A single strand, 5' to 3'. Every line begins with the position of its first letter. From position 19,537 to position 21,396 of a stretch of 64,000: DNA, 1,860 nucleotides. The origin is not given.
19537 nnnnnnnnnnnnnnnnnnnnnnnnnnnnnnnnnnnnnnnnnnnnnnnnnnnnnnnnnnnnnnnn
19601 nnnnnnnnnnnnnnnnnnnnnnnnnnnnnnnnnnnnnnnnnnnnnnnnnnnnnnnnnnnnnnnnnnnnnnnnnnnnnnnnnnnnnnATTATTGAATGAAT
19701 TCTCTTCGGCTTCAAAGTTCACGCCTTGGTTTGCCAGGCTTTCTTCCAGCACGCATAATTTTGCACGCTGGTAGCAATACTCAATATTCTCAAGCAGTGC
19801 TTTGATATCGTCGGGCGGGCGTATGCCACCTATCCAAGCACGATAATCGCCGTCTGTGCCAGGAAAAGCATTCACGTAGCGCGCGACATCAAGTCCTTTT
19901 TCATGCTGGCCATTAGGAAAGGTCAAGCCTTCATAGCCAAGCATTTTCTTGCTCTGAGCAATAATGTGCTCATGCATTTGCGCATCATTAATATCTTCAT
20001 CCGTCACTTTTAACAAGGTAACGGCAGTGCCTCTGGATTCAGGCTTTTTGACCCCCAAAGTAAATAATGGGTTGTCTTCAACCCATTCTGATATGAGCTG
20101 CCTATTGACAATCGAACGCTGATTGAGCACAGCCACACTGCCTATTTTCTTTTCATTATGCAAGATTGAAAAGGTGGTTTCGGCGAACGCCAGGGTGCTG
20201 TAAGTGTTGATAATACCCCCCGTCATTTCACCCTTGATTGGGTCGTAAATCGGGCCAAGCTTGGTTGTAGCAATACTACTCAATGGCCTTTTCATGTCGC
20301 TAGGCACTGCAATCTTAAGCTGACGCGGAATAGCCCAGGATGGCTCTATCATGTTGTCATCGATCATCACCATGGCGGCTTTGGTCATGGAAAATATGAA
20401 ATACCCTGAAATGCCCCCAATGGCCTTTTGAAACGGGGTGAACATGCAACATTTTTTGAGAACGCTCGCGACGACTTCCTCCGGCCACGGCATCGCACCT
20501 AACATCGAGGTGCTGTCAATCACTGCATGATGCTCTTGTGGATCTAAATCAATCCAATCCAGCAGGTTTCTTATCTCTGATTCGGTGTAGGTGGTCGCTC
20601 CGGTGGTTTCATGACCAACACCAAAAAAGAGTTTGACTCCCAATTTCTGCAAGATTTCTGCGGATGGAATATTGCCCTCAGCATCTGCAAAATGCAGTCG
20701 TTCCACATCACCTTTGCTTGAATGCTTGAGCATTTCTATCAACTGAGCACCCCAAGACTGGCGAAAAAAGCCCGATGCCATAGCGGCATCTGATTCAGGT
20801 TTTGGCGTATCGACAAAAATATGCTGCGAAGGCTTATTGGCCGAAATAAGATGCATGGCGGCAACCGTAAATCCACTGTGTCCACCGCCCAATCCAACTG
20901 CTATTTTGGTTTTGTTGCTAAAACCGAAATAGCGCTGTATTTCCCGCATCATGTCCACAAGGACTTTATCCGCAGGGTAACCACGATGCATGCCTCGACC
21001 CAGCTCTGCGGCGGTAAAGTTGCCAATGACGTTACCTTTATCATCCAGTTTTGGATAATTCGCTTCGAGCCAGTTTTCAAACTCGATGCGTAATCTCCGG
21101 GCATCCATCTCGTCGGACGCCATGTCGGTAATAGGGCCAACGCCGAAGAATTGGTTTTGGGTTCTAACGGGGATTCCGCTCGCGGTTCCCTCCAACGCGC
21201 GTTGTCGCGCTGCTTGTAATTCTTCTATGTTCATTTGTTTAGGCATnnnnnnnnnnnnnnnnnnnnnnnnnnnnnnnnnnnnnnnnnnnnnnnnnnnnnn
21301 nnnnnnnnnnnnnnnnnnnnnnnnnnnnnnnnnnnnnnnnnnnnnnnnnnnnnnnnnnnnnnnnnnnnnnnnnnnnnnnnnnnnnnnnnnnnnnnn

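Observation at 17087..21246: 992-aa SerC-like aminotransferase / 2-hydroxyacid dehydrogenase fusion coupled to a glycerate kinase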

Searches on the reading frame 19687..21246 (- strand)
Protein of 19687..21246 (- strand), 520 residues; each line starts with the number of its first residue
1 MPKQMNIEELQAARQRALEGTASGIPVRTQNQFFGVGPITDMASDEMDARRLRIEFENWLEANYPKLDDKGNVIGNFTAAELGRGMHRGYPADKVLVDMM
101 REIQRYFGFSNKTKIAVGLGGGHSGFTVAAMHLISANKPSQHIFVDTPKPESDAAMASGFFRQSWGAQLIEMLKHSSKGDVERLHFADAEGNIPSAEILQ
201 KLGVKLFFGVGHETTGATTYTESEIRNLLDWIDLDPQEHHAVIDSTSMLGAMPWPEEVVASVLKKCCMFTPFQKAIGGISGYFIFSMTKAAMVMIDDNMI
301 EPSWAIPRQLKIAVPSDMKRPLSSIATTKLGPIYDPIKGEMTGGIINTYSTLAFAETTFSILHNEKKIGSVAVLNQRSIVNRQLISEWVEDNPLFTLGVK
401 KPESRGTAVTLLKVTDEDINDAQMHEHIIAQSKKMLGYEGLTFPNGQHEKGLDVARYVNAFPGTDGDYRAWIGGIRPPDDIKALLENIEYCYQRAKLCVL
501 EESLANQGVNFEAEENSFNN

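Call 27: search_solved_structures(query=A3, max_evalue=1, show_alignments=3)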
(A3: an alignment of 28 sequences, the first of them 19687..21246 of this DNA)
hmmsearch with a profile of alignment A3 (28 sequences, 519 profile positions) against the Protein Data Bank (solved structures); distinct sequences matched with E-value up to 1: 0.

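Call 28: search_protein_representatives(protein=window:19687-21246:-)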
Query: 520 residues. Proteins with E-value up to 0.001 (for the whole library): 93; up to 1e-10: 69; up to 1e-30: 35. The best 93 are listed.
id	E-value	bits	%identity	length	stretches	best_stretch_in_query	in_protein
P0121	8.3e-222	753.8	63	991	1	6-514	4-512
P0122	4.5e-203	692.0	59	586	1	4-517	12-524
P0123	3.5e-121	421.8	54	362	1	10-353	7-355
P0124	2.0e-116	406.1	52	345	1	131-474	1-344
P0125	8.1e-114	397.5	54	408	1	176-507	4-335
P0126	8.3e-106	371.1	65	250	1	6-253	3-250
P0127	2.6e-100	353.0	67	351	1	268-515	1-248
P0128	3.4e-98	346.0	42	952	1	18-507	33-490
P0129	1.7e-87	310.7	51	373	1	116-391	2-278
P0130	1.0e-74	268.6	84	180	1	199-348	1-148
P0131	3.9e-71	256.7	57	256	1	283-486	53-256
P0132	7.5e-67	242.6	36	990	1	26-502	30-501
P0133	1.1e-60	222.3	34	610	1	32-499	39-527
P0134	2.5e-60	221.1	60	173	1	262-430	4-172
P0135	4.4e-59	217.0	60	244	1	341-508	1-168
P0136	1.7e-57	211.8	33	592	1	24-507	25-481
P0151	4.4e-34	134.5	30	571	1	76-495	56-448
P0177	4.1e-16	75.2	27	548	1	82-507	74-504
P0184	1.3e-12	63.7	21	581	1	92-465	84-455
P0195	2.5e-08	49.6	25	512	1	83-464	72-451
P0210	1.5e-04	37.1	27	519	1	16-501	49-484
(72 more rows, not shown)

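Call 30: search_protein_families(library=pfam, proteins=[P0128, P0132, P0133, P0136, P0151, P0177, P0184, P0195, P0210, P0122], max_evalue=0.01)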
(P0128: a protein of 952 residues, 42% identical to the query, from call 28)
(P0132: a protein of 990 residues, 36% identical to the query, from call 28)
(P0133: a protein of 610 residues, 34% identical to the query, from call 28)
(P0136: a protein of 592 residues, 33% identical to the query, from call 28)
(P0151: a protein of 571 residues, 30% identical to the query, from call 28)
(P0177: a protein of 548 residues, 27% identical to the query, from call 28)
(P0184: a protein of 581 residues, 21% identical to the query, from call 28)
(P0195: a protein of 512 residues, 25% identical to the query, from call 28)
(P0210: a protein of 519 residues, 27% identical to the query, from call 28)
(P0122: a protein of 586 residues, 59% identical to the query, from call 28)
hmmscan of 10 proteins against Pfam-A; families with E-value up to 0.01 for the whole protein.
P0128 (952 aa): 2 families
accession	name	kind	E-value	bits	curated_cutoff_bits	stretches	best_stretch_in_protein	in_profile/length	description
PF02826.25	2-Hacid_dh_C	-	2.6e-13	50.2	25.1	1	649-835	10-178/178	D-isomer specific 2-hydroxyacid dehydrogenase, NAD binding domain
PF00389.36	2-Hacid_dh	-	7.8e-06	26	24.6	1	595-867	61-133/134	D-isomer specific 2-hydroxyacid dehydrogenase, catalytic domain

P0132 (990 aa): 4 families
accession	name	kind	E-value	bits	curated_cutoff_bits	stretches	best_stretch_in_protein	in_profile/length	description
PF02826.25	2-Hacid_dh_C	-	9.1e-19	67.9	25.1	1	708-835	28-153/178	D-isomer specific 2-hydroxyacid dehydrogenase, NAD binding domain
PF00389.36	2-Hacid_dh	-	1.1e-07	32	24.6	1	567-749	2-103/134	D-isomer specific 2-hydroxyacid dehydrogenase, catalytic domain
PF03446.21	NAD_binding_2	-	7.2e-06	26.5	21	1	719-808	2-93/161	NAD binding domain of 6-phosphogluconate dehydrogenase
PF07991.19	KARI_N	-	0.00048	20.2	20.6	1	714-805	2-92/165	Acetohydroxy acid isomeroreductase, NADPH-binding domain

P0133 (610 aa): 0 families

P0136 (592 aa): 0 families

P0151 (571 aa): 0 families

P0177 (548 aa): 0 families

P0184 (581 aa): 0 families

P0195 (512 aa): 0 families

P0210 (519 aa): 0 families

P0122 (586 aa): 0 families

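Call 32: find_encoding_contigs(protein=P0133, flank=8000, max_places=4)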
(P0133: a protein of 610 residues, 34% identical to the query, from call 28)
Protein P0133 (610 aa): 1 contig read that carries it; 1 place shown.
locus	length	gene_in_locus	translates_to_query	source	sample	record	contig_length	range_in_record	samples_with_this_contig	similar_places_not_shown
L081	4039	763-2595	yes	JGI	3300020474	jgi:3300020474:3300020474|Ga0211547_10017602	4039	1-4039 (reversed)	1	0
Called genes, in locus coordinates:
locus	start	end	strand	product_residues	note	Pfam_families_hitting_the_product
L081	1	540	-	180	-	?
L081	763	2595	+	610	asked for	-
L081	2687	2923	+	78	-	PF02604:PhdYeFM_antitox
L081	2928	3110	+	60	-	PF01850:PIN (weak)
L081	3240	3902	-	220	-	PF20408:Abhydrolase_11 (faint), PF00326:Peptidase_S9, PF00561:Abhydrolase_1, PF12146:Hydrolase_4, PF12697:Abhydrolase_6, PF12146:Hydrolase_4 (weak)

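Call 54: predict_structure(alignment_id=A4)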
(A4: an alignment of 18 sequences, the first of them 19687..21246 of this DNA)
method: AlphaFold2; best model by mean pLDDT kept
length: 520 residues; sequences in the alignment: 18
mean_pLDDT: 91.0   pTM: 0.88
mean pLDDT of the five models: 91.0, 90.3, 89.6, 89.3, 88.7
residues with pLDDT >= 90: 394; 70-90: 100; 50-70: 18; < 50: 8
segments of 3 or more residues with pLDDT < 50: 515-520
pLDDT, mean of each block of 10 residues (from residue 1): 80 95 94 72 75 94 94 95 83 93 95 93 93 97 94 80 86 96 92 94 97 90 97 98 93 96 97 83 95 96 91 90 90 93 75 93 90 94 97 94 92 95 96 96 95 92 88 92 98 98 92 51
secondary structure, 60 per line:
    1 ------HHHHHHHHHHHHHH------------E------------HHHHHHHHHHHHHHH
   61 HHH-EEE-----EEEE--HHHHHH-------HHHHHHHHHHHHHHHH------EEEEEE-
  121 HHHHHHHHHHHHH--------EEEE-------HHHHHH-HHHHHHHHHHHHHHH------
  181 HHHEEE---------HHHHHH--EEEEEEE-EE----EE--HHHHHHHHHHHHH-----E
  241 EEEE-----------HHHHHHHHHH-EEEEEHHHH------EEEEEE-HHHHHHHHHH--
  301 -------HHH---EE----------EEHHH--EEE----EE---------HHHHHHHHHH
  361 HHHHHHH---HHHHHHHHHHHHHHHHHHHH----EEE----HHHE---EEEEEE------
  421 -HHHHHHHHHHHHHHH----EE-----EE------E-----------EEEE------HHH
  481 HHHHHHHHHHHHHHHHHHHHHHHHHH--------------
elements in order: H7-20 H46-63 E65-67 E73-76 H79-84 H92-107 E114-119 H121-133 E142-145 H153-158 H160-174 E184-186 H196-201 E204-210 H222-234 E240-244 H256-265 E267-271 H272-275 E282-287 H289-298 E333-335 H351-367 H371-390 E395-397 E409-414 H422-436 E468-471 H478-506

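Call 57: fold_search(model_id=the predicted structure, library=pdb)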
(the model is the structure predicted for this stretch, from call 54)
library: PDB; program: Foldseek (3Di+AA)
matches with E <= 10: 1660; with E <= 0.001: 1123
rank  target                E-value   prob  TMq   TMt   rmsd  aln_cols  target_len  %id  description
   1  3vom_A                3.9e-15  1.00  0.58  0.79   4.7       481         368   16  Structure of a putative phosphoserine aminotransferase from mycobacterium tuberculosis (released 2012-02-22)
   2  2fyf_A                1.8e-14  1.00  0.58  0.80   4.6       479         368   16  Structure of a putative phosphoserine aminotransferase from Mycobacterium Tuberculosis (released 2007-01-16)
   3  3zrp_A                6.3e-13  1.00  0.51  0.68   8.3       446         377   16  Crystal structure and substrate specificity of a thermophilic archaeal serine : pyruvate aminotransferase from Sulfolo (released 2012-06-27)
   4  7t7j_B                9.8e-13  1.00  0.51  0.71   5.7       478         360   12  Crystal Structure of Phosphoserine aminotransferase from Klebsiella pneumoniae subsp. pneumoniae in complex with Pyrid (released 2022-01-12)
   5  1w23_B                1.2e-12  1.00  0.52  0.73   5.7       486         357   13  Crystal structure of phosphoserine aminotransferase from Bacillus alcalophilus (released 2004-12-22)
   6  3e77_B                1.3e-12  1.00  0.51  0.70   6.2       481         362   13  Human phosphoserine aminotransferase in complex with PLP (released 2008-08-26)
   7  2dr1_A                2.1e-12  1.00  0.50  0.65   9.4       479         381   13  Crystal structure of the PH1308 protein from Pyrococcus horikoshii OT3 (released 2006-12-05)
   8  3f0h                  2.6e-12  1.00  0.47  0.64   8.7       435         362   13  Crystal structure of Aminotransferase (RER070207000802) from Eubacterium rectale at 1.70 A resolution (released 2008-11-18)
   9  3e77_C                3.1e-12  1.00  0.52  0.72   5.9       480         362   14  Human phosphoserine aminotransferase in complex with PLP (released 2008-08-26)
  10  2bie_B                3.3e-12  1.00  0.54  0.76   4.7       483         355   14  Radiation damage of the Schiff base in phosphoserine aminotransferase (structure H) (released 2005-05-19)
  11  5yd2_B                3.4e-12  1.00  0.49  0.71   5.2       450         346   14  Crystal Structure of Delta 4 mutant of EhPSAT (Phosphoserine aminotransferase of Entamoeba histolytica) (released 2018-10-31)
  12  2bie_A                3.6e-12  1.00  0.52  0.72   5.4       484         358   14  Radiation damage of the Schiff base in phosphoserine aminotransferase (structure H) (released 2005-05-19)
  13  3kgx_B                4.1e-12  1.00  0.52  0.67   8.3       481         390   14  Crystal structure of Putative aminotransferase (AAH25799.1) from MUS MUSCULUS at 1.80 A resolution (released 2009-11-10)
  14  6mfb_B                4.1e-12  1.00  0.47  0.61   9.5       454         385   10  Crystal structure of 3-hydroxykynurenine transaminase from Aedes aegypti (released 2019-09-18)
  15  5yb0_B                4.3e-12  1.00  0.49  0.70   4.9       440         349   13  Crystal Structure of Wild Type Phosphoserine aminotransferase (PSAT) from E. histolytica (released 2018-10-31)
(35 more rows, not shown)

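Call 80: find_encoding_contigs(protein=P0136, flank=6000, max_places=3)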
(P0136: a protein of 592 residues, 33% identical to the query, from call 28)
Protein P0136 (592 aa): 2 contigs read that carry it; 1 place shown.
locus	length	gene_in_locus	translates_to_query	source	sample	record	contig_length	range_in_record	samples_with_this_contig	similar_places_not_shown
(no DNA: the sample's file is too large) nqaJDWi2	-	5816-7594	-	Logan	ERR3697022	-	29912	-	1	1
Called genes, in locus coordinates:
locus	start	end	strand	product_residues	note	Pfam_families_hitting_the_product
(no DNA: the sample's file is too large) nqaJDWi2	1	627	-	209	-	?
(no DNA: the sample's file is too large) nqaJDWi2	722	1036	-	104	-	PF01740:STAS, PF13466:STAS_2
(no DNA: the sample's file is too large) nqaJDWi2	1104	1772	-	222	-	PF05818:TraT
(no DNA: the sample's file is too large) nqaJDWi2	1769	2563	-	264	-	PF00535:Glycos_transf_2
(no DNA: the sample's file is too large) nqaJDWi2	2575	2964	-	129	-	PF05635:23S_rRNA_IVP, PF22296:bAvd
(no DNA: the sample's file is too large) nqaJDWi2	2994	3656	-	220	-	PF13489:Methyltransf_23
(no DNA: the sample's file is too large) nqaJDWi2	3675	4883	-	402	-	PF13439:Glyco_transf_4, PF13579:Glyco_trans_4_4, PF13477:Glyco_trans_4_2, PF00534:Glycos_transf_1, PF13692:Glyco_trans_1_4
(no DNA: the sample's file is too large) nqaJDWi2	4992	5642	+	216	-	PF00326:Peptidase_S9 (weak), PF00561:Abhydrolase_1, PF12146:Hydrolase_4, PF12697:Abhydrolase_6 (weak)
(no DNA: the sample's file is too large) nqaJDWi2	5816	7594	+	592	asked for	-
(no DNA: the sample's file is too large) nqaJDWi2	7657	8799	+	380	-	-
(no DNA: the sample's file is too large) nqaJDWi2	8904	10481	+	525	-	PF00389:2-Hacid_dh, PF02826:2-Hacid_dh_C, PF19304:PGDH_inter, PF01842:ACT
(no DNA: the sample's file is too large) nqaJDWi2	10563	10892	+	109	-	PF05071:NDUFA12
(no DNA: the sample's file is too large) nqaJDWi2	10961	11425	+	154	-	PF02470:MlaD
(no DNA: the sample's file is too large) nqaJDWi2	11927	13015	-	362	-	PF03480:DctP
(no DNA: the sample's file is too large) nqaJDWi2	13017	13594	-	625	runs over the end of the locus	PF03600:CitMHS, PF16980:CitMHS_2 (weak), PF02080:TrkA_C, PF00939:Na_sulph_symp, PF06808:DctM (weak)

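Call 81: find_encoding_contigs(protein=P0177, flank=6000, max_places=3)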
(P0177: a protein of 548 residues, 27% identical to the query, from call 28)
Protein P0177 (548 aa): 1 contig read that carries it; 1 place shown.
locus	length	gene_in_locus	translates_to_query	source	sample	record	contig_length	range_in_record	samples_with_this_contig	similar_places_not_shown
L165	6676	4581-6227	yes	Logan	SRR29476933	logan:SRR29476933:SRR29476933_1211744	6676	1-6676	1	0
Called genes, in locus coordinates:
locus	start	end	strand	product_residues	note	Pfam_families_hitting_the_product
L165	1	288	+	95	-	?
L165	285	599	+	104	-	PF01909:NTP_transf_2, PF18765:Polbeta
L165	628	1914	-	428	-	PF00275:EPSP_synthase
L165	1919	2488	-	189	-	PF22769:DCD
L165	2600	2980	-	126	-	-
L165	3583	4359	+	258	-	PF00892:EamA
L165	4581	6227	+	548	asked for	-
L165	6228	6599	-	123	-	PF11969:DcpS_C, PF01230:HIT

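Call 82: find_encoding_contigs(protein=P0132, flank=6000, max_places=3)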
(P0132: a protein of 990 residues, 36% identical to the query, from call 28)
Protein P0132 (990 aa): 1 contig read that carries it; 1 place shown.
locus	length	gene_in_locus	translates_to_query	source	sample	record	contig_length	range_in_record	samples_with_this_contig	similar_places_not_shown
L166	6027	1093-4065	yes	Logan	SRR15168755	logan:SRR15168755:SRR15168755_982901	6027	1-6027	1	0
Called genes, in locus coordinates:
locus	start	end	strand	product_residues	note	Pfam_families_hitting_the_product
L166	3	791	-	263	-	?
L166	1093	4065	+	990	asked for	PF00389:2-Hacid_dh (weak), PF02826:2-Hacid_dh_C, PF03446:NAD_binding_2 (faint)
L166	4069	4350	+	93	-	-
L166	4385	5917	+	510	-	-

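Call 83: find_encoding_contigs(protein=P0151, flank=6000, max_places=3)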
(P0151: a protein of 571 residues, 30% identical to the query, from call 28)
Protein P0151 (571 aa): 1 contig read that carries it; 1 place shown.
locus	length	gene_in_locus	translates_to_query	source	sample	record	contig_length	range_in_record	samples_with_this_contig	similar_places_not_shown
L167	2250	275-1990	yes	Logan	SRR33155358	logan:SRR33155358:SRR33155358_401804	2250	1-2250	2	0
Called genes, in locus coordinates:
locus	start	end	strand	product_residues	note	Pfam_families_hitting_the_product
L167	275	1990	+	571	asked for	-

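Call 84: find_encoding_contigs(protein=P0184, flank=6000, max_places=3)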
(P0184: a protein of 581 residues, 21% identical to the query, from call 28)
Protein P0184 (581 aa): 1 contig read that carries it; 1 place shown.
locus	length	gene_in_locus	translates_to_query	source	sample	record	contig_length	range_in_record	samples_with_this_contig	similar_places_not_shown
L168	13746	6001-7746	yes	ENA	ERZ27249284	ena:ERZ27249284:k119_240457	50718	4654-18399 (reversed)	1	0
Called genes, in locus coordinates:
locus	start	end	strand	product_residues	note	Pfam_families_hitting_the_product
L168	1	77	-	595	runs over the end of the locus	PF00999:Na_H_Exchanger, PF02254:TrkA_N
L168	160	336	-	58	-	PF06035:Peptidase_C93 (weak)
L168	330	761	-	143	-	-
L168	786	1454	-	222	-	PF03379:CcmB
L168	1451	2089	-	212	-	PF00005:ABC_tran, PF13304:AAA_21 (faint)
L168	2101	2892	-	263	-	-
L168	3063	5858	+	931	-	PF00330:Aconitase, PF00694:Aconitase_C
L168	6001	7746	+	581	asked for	-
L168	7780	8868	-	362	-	PF00294:PfkB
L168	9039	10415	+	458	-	PF01565:FAD_binding_4, PF04030:ALO (faint)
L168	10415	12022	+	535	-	PF09852:DUF2079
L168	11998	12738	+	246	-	PF00106:adh_short, PF13561:adh_short_C2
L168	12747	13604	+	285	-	PF01040:UbiA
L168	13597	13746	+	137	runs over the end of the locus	PF04138:GtrA_DPMS_TM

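Call 85: find_encoding_contigs(protein=P0195, flank=6000, max_places=3)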
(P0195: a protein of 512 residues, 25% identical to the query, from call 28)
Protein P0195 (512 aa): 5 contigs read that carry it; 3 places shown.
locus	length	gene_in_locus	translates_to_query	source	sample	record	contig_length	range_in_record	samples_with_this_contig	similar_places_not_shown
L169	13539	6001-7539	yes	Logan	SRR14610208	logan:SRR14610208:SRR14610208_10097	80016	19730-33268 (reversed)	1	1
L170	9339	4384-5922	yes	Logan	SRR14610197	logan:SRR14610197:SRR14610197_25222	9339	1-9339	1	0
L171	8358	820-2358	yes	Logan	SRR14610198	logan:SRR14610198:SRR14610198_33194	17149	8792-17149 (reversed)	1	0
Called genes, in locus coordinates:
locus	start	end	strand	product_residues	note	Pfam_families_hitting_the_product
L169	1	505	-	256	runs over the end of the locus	-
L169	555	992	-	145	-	PF05198:IF3_N, PF00707:IF3_C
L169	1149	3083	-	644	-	PF02824:TGS, PF07973:tRNA_SAD, PF00587:tRNA-synt_2b, PF03129:HGTP_anticodon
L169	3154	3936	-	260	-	PF00535:Glycos_transf_2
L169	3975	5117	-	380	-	PF13439:Glyco_transf_4, PF13477:Glyco_trans_4_2 (faint), PF13579:Glyco_trans_4_4, PF00534:Glycos_transf_1, PF13692:Glyco_trans_1_4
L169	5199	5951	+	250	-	PF12146:Hydrolase_4 (weak), PF12697:Abhydrolase_6, PF00561:Abhydrolase_1 (weak), PF00326:Peptidase_S9 (faint)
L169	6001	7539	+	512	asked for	-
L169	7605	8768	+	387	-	-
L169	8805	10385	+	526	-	PF00389:2-Hacid_dh, PF02826:2-Hacid_dh_C, PF19304:PGDH_inter, PF01842:ACT (weak)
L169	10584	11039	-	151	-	PF22811:Zn_ribbon_NrdR, PF03477:ATP-cone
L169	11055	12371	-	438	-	PF00464:SHMT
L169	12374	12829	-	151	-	PF02502:LacAB_rpiB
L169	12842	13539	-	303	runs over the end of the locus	-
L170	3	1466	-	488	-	?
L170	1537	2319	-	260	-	PF00535:Glycos_transf_2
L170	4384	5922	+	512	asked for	-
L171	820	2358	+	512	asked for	-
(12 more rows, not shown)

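Call 86: find_encoding_contigs(protein=P0210, flank=6000, max_places=3)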
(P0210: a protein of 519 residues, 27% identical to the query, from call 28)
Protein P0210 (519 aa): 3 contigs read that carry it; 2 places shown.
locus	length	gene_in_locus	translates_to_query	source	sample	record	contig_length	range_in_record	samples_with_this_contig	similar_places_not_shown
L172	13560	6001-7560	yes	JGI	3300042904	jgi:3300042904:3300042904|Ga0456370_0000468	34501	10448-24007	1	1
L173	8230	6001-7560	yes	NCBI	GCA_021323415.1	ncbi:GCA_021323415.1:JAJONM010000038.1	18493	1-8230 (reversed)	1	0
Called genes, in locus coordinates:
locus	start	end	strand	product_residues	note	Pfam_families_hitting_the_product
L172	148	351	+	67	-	-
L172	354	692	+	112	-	PF05164:ZapA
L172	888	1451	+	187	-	PF01812:5-FTHF_cyc-lig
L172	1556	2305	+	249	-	PF20772:TACO1_YebC_N, PF01709:Transcrip_reg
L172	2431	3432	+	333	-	PF00487:FA_desaturase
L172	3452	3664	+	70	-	-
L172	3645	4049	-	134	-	PF01643:Acyl-ACP_TE (weak), PF13279:4HBT_2, PF03061:4HBT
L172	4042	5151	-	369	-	PF06068:TIP49 (weak), PF05496:RuvB_N, PF01078:Mg_chelatase (faint), PF00004:AAA, PF07728:AAA_5 (faint), PF17864:AAA_lid_4, PF05491:WHD_RuvB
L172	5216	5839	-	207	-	PF01330:RuvA_N, PF14520:HHH_5, PF07499:RuvA_C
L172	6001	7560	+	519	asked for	-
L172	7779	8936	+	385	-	-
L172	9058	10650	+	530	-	PF00389:2-Hacid_dh, PF02826:2-Hacid_dh_C, PF19304:PGDH_inter, PF01842:ACT (weak)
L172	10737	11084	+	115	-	PF05071:NDUFA12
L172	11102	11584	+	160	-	PF02470:MlaD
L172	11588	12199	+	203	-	PF09923:DUF2155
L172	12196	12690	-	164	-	PF02075:RuvC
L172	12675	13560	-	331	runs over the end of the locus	PF00291:PALP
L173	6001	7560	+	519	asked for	-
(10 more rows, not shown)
